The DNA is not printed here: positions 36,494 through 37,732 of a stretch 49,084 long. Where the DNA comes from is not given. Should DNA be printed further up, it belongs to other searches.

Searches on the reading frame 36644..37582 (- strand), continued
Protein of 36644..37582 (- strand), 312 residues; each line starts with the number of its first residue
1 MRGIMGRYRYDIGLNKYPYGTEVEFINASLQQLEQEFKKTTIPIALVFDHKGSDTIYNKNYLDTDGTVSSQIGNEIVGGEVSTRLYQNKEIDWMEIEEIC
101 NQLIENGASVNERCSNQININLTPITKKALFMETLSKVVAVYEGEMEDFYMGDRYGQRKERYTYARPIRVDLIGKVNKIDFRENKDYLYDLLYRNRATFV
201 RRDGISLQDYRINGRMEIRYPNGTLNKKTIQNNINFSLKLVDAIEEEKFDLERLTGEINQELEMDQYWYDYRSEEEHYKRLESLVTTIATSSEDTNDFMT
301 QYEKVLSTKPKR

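Call 48: fold_search(model_id=the predicted structure, library=pdb)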
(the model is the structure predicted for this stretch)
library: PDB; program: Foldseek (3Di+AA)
matches with E <= 10: 578; with E <= 0.001: 1
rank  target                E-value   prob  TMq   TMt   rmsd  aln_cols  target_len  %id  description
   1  7u6o_A                2.9e-04  1.00  0.37  0.22  11.5       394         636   11  Glutamine Synthetase Type III from Ostreococcus tauri (released 2023-03-08)
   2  1r8g_A                1.2e-03  1.00  0.45  0.41   9.3       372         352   10  Structure and function of YbdK (released 2004-08-17)
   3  1tt4_A                1.5e-03  1.00  0.47  0.43   8.0       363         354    9  Structure of NP459575, a predicted glutathione synthase from Salmonella typhimurium (released 2004-08-17)
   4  1r8g_B                1.6e-03  1.00  0.46  0.41   8.4       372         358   10  Structure and function of YbdK (released 2004-08-17)
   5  4b0r                  3.8e-03  0.99  0.40  0.31   9.3       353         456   10  Structure of the Deamidase-Depupylase Dop of the Prokaryotic Ubiquitin-like Modification Pathway (released 2012-09-12)
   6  7oxv                  3.8e-03  0.98  0.39  0.27  10.0       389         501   10  Crystal structure of depupylase Dop in the Dop-loop-inserted state (released 2021-12-01)
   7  9cku_G                4.2e-03  0.99  0.41  0.35   8.5       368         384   11  Complex of M. smegmatis Dop with M. tuberculosis CoaX and Pup91 (released 2024-11-13)
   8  4bjr_A                4.2e-03  0.98  0.39  0.27   9.5       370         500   10  Crystal structure of the complex between Prokaryotic Ubiquitin-like Protein Pup and its Ligase PafA (released 2013-05-01)
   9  9n4x_F                4.9e-03  0.95  0.36  0.28  12.3       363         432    9  CryoEM structure of the Azotobacter vinelandii glutamine synthetase (released 2025-07-30)
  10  4bjr_B                5.2e-03  0.97  0.38  0.27   9.5       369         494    9  Crystal structure of the complex between Prokaryotic Ubiquitin-like Protein Pup and its Ligase PafA (released 2013-05-01)
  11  3nzt                  7.1e-03  0.93  0.39  0.26  13.7       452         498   10  2.0 Angstrom Crystal structure of Glutamate--Cysteine Ligase (gshA) ftom Francisella tularensis in Complex with AMP (released 2010-07-28)
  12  2gwc_B                7.5e-03  0.97  0.41  0.32  10.9       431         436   10  Crystal structure of plant glutamate cysteine ligase in complex with a transition state analogue (released 2006-06-20)
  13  7oxy_A                9.2e-03  0.91  0.36  0.26  11.6       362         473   11  Crystal structure of depupylase Dop in complex with Pup and AMP-PCP (released 2021-12-01)
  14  7oyh_A                1.7e-02  0.91  0.38  0.28  10.9       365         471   11  Crystal structure of depupylase Dop in complex with Pup and ADP/tetrafluoromagnesate (released 2021-12-01)
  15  7oy3_A                1.7e-02  0.89  0.37  0.27  10.3       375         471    9  Crystal structure of depupylase Dop in complex with phosphorylated Pup and ADP (released 2021-12-01)
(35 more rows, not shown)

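Call 67: search_protein_families(library=pfam, proteins=[L026:9038-10735:+, L026:12223-12702:+, L026:10795-11556:+, L026:11672-12256:+, L012:7990-9444:+, L012:13012-13854:+, L011:15643-15981:+, L011:16081-16725:+], max_evalue=0.01)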
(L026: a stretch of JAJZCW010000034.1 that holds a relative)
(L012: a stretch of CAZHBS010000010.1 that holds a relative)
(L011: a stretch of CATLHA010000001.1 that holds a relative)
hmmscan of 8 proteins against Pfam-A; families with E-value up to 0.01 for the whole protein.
L026:9038-10735:+ (565 aa): 2 families
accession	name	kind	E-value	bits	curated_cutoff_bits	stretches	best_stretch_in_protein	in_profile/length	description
PF19474.4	DUF6011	-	9.1e-10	38.3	26.6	1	8-35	9-36/37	Family of unknown function (DUF6011)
PF12224.13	Amidoligase_2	-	6.5e-09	36.5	22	1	261-490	47-244/245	Putative amidoligase enzyme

L026:12223-12702:+ (159 aa): 1 family
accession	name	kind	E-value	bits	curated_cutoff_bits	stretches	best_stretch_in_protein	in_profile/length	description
PF13328.12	HD_4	-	5.3e-09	36.4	27.2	1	21-97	1-79/156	HD domain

L026:10795-11556:+ (253 aa): 0 families

L026:11672-12256:+ (194 aa): 8 families
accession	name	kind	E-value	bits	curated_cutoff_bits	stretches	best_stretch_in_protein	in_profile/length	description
PF01381.28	HTH_3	-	2.4e-28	98.4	23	2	7-60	1-53/55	Helix-turn-helix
PF13560.12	HTH_31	-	1.7e-25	89.5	27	2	4-59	3-58/64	Helix-turn-helix domain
PF12844.13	HTH_19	-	4.1e-22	78.3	30.2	2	5-66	2-62/64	Helix-turn-helix domain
PF13443.12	HTH_26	-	1.2e-17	64.3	22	2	83-138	3-58/63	Cro/C1-type HTH DNA-binding domain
PF13413.12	HTH_25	-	3.8e-10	39.9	24.6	1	7-42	2-37/62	Helix-turn-helix domain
PF13744.12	HTH_37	-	2e-09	37.5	27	1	81-134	22-75/80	Helix-turn-helix domain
PF04545.22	Sigma70_r4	-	3.1e-05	23.8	24.1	0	10-36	15-41/50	Sigma-70, region 4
PF13384.12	HTH_23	-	0.00018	21.7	24.6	0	7-32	11-34/50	Homeodomain-like domain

L012:7990-9444:+ (484 aa): 0 families

L012:13012-13854:+ (280 aa): 0 families

L011:15643-15981:+ (112 aa): 0 families

L011:16081-16725:+ (214 aa): 0 families

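Call 70: search_protein_families(library=pfam, proteins=[L010:8852-9439:+, L010:9568-9894:+, L011:11227-12090:+, L011:12201-12707:+, L014:1209-1907:+, L015:10956-12176:+, L017:656-1774:+, L017:2723-3112:+, L018:1275-2264:+, L018:3456-5228:+], max_evalue=0.01)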
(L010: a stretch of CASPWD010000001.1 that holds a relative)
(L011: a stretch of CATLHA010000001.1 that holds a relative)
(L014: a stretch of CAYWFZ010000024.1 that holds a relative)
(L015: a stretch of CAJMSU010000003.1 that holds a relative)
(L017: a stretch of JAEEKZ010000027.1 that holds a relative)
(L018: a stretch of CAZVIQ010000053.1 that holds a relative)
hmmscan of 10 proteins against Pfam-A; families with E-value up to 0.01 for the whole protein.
L010:8852-9439:+ (195 aa): 1 family
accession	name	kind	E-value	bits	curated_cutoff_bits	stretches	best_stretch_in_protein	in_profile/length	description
PF01300.24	Sua5_yciO_yrdC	-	1.5e-54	184.6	25.1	1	9-183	2-178/178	Telomere recombination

L010:9568-9894:+ (108 aa): 4 families
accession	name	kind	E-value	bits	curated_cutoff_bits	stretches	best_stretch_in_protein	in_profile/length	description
PF01381.28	HTH_3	-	4.6e-16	59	23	1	4-58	1-55/55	Helix-turn-helix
PF12844.13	HTH_19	-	3.1e-13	49.9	30.2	1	2-59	2-59/64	Helix-turn-helix domain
PF13560.12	HTH_31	-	1e-11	45.4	27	1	3-56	5-59/64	Helix-turn-helix domain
PF13443.12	HTH_26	-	1.3e-05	25.8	22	1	3-60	1-59/63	Cro/C1-type HTH DNA-binding domain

L011:11227-12090:+ (287 aa): 2 families
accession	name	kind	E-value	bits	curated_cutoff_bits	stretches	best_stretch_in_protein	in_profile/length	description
PF01145.31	Band_7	-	4.2e-29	102.3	23.6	1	52-230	2-175/176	SPFH domain / Band 7 family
PF13421.11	Band_7_1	-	0.00089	19.4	24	1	158-211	154-207/211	SPFH domain-Band 7 family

L011:12201-12707:+ (168 aa): 0 families

L014:1209-1907:+ (232 aa): 1 family
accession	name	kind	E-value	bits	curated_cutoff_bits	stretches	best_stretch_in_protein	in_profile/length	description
PF09479.16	Flg_new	-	2.1e-13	50.6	27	1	164-225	1-65/65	Listeria-Bacteroides repeat domain (List_Bact_rpt)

L015:10956-12176:+ (406 aa): 16 families
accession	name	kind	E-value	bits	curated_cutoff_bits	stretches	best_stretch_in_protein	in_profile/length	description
PF12002.13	MgsA_C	-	3.7e-51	173.8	27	1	244-398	1-166/167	MgsA AAA+ ATPase C terminal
PF16193.11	AAA_assoc_2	-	7.9e-19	68.1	34.3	1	169-243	3-81/81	AAA C-terminal domain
PF05496.18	RuvB_N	-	2.3e-15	57.1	27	1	9-122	1-115/159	Holliday junction DNA helicase RuvB P-loop domain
PF00004.35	AAA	-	4.5e-15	56.7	21.2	1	42-144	1-125/131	ATPase family associated with various cellular activities (AAA)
PF07728.20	AAA_5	-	8e-05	23.1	22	1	42-118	2-93/139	AAA domain (dynein-related subfamily)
PF06068.19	TIP49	-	0.00023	20.9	23.8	1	15-70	24-81/347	TIP49 P-loop domain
PF00910.28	RNA_helicase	-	0.00025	21.9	21.5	1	43-132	2-81/105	RNA helicase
PF13177.12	DNA_pol3_delta2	-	0.00025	21.5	27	0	94-150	104-160/161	DNA polymerase III, delta subunit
PF00158.32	Sigma54_activat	-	0.00038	20.6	20.2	0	91-129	93-131/168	Sigma-54 interaction domain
PF00931.28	NB-ARC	-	0.0006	19.6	23.5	1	27-63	6-43/248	NB-ARC domain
PF13191.12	AAA_16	-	0.00071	20.5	32.6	0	41-66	26-51/167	AAA ATPase domain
PF13401.12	AAA_22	-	0.0011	19.7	27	0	42-65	8-31/130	AAA domain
PF17856.7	TIP49_C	-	0.0011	19.5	24.5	1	170-217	10-61/66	TIP49 AAA-lid domain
PF20720.3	nSTAND3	-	0.0021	18.2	27.2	1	42-87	20-64/155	Novel STAND NTPase 3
PF13207.12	AAA_17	-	0.0082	16.9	27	0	45-113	1-59/136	AAA domain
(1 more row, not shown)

L017:656-1774:+ (372 aa): 5 families
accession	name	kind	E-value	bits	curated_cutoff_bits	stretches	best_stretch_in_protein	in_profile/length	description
PF00156.33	Pribosyltran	-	1.2e-17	64.1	26.3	1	194-289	28-124/158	Phosphoribosyl transferase domain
PF13793.12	Pribosyltran_N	-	2e-14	53.9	25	1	17-150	3-117/117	N-terminal domain of ribose phosphate pyrophosphokinase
PF14572.12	Pribosyl_synth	-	6.7e-13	49.4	27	1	248-350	79-178/184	Phosphoribosyl synthetase-associated domain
PF14681.12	UPRTase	-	7.2e-06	26.1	27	1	246-296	114-165/206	Uracil phosphoribosyltransferase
PF24390.1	PRTase-CE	-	0.00016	22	27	1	244-301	103-157/253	PRTase-CE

L017:2723-3112:+ (129 aa): 1 family
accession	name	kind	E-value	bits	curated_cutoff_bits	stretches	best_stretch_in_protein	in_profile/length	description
PF10106.14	DUF2345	-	0.0088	16.3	30.7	0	34-84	99-147/151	Uncharacterized protein conserved in bacteria (DUF2345)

L018:1275-2264:+ (329 aa): 5 families
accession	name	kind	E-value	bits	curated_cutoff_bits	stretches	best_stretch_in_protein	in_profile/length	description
PF01207.24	Dus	-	2.6e-94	316.3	20.4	1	18-321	2-305/311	Dihydrouridine synthase (Dus)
PF00977.27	His_biosynth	-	4.5e-10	39.8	23.6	2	116-231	101-220/228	Histidine biosynthesis protein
PF00724.26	Oxidored_FMN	-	5.7e-07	29.5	27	1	156-240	248-332/342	NADH:flavin oxidoreductase / NADH oxidase family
PF01680.23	SOR_SNZ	-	4.6e-06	27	27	1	156-226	21-95/207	SOR/SNZ family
PF13714.12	PEP_mutase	-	0.0081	16.2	31.5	0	125-177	55-107/240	Phosphoenolpyruvate phosphomutase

L018:3456-5228:+ (590 aa): 2 families
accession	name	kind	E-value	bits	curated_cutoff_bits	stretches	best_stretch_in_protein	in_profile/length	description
PF00501.34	AMP-binding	-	3.7e-44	151.5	29.9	1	44-431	4-384/384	AMP-binding enzyme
PF13193.12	AMP-binding_C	-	1.7e-08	35.7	24.5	1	488-568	2-76/76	AMP-binding enzyme C-terminal domain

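Call 86: search_dna_similar(query=window:36644-37570:-, collection=phages, mode=protein, max_rows=12, max_evalue=0.001)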
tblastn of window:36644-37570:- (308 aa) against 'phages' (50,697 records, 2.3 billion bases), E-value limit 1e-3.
No match.
